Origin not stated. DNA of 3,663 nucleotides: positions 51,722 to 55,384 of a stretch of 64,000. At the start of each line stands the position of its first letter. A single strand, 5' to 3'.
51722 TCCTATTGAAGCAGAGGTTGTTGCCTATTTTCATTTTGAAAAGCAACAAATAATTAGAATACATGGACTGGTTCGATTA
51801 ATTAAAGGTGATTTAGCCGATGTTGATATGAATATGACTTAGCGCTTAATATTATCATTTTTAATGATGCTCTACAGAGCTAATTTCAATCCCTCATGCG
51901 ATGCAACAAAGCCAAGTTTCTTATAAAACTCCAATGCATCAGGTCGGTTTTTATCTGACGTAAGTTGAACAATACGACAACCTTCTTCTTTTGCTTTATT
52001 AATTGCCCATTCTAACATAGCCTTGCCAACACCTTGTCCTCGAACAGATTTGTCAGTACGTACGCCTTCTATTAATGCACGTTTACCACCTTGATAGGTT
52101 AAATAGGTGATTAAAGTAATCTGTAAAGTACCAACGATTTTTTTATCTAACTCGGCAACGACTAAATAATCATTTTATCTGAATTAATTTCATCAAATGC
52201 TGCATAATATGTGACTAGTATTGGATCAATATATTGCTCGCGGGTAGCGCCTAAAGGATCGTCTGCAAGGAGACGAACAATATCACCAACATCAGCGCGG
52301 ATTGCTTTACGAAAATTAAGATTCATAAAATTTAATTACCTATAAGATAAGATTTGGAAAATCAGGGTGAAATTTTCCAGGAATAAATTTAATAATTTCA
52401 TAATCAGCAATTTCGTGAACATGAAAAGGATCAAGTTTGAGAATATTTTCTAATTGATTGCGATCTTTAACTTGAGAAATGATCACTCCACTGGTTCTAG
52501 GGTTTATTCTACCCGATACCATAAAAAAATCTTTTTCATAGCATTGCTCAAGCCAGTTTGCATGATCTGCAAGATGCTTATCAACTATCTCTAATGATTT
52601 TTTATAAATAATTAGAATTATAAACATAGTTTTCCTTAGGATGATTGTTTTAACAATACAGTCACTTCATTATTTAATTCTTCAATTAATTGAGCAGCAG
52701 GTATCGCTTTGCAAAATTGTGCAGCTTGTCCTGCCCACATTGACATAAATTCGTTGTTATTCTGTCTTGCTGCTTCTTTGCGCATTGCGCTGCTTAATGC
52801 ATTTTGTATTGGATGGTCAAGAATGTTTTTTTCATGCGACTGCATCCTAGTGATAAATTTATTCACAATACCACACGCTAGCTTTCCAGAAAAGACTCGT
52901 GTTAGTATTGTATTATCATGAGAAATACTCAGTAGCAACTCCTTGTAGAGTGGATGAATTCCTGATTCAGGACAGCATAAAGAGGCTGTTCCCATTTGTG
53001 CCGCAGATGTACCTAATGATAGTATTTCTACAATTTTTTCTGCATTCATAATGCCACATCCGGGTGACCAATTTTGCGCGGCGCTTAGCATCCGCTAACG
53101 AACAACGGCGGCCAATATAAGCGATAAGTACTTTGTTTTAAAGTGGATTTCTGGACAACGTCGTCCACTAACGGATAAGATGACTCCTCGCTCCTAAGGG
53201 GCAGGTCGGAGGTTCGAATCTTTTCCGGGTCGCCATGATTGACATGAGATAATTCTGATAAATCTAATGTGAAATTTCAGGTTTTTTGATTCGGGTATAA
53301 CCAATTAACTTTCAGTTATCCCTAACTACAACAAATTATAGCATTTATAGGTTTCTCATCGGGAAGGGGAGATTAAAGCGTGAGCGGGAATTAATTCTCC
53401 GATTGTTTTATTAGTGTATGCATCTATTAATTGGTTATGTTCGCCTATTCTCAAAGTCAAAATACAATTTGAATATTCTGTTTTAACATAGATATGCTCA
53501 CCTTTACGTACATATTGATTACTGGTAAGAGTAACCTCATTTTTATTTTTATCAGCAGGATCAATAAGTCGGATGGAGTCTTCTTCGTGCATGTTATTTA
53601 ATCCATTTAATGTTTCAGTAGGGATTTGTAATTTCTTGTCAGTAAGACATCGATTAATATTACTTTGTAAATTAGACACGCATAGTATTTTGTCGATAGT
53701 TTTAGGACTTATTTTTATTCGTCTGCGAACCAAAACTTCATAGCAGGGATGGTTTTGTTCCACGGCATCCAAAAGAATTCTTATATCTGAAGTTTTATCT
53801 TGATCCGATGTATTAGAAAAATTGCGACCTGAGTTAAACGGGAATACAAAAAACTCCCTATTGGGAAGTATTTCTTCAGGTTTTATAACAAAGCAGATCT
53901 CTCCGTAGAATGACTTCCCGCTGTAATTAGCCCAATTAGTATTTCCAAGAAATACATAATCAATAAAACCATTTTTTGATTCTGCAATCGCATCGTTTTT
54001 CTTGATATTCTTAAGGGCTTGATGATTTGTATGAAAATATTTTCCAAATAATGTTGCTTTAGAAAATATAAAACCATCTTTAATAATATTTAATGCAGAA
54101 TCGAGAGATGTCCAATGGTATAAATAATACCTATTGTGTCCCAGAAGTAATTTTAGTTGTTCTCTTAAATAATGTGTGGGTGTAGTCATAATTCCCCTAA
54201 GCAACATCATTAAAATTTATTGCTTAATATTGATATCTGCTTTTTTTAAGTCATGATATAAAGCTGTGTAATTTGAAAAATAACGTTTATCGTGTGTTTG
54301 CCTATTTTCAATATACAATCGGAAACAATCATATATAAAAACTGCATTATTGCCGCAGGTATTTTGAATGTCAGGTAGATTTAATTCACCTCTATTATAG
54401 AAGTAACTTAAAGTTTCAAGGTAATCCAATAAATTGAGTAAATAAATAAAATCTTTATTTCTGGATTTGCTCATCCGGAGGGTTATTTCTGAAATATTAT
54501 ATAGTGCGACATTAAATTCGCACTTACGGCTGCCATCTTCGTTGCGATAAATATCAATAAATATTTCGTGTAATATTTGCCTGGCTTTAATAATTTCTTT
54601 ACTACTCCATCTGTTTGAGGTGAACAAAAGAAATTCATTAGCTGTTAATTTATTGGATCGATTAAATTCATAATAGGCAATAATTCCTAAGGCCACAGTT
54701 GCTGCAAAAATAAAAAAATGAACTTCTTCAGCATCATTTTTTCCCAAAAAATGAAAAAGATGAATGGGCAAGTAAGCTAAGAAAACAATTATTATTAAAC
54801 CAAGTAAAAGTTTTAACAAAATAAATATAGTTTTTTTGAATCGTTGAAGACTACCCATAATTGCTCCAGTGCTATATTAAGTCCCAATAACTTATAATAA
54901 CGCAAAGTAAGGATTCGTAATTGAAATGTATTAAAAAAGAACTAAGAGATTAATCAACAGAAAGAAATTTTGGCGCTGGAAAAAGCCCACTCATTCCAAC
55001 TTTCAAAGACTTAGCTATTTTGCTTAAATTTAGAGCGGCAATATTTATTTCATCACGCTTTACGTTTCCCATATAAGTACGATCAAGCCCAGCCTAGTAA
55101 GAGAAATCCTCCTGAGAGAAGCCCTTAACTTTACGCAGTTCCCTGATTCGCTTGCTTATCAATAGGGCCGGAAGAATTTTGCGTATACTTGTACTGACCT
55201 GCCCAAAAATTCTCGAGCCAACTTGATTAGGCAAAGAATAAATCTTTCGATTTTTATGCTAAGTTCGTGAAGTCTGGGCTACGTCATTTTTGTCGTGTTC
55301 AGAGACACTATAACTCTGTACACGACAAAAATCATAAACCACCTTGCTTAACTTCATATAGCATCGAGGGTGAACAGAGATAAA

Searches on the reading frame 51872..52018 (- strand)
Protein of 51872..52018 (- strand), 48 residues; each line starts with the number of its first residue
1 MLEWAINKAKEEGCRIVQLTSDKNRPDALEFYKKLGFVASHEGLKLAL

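Call 48: search_protein_families(library=pfam, proteins=[window:51872-52018:-], max_evalue=0.05)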
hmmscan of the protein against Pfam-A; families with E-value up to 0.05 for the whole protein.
window:51872-52018:- (48 aa): 3 families
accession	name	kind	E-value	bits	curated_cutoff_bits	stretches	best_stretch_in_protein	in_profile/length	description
PF00583.31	Acetyltransf_1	-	8.8e-06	26.4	20.7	1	1-37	80-116/116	Acetyltransferase (GNAT) family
PF13508.13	Acetyltransf_7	-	0.00025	21.8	27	1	1-38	49-83/84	Acetyltransferase (GNAT) domain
PF13673.13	Acetyltransf_10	-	0.025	15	23.6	1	3-41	74-111/128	Acetyltransferase (GNAT) domain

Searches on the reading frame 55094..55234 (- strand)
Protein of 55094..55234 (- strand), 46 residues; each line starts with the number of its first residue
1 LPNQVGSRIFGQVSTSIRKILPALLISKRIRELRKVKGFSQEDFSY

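Call 48: search_protein_families(library=pfam, proteins=[window:55094-55234:-], max_evalue=0.05)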
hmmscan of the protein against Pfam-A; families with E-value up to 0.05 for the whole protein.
window:55094-55234:- (46 aa): 1 family
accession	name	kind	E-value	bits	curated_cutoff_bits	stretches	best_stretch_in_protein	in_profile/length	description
PF12844.13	HTH_19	-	0.033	14.5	30.2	0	28-45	2-19/64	Helix-turn-helix domain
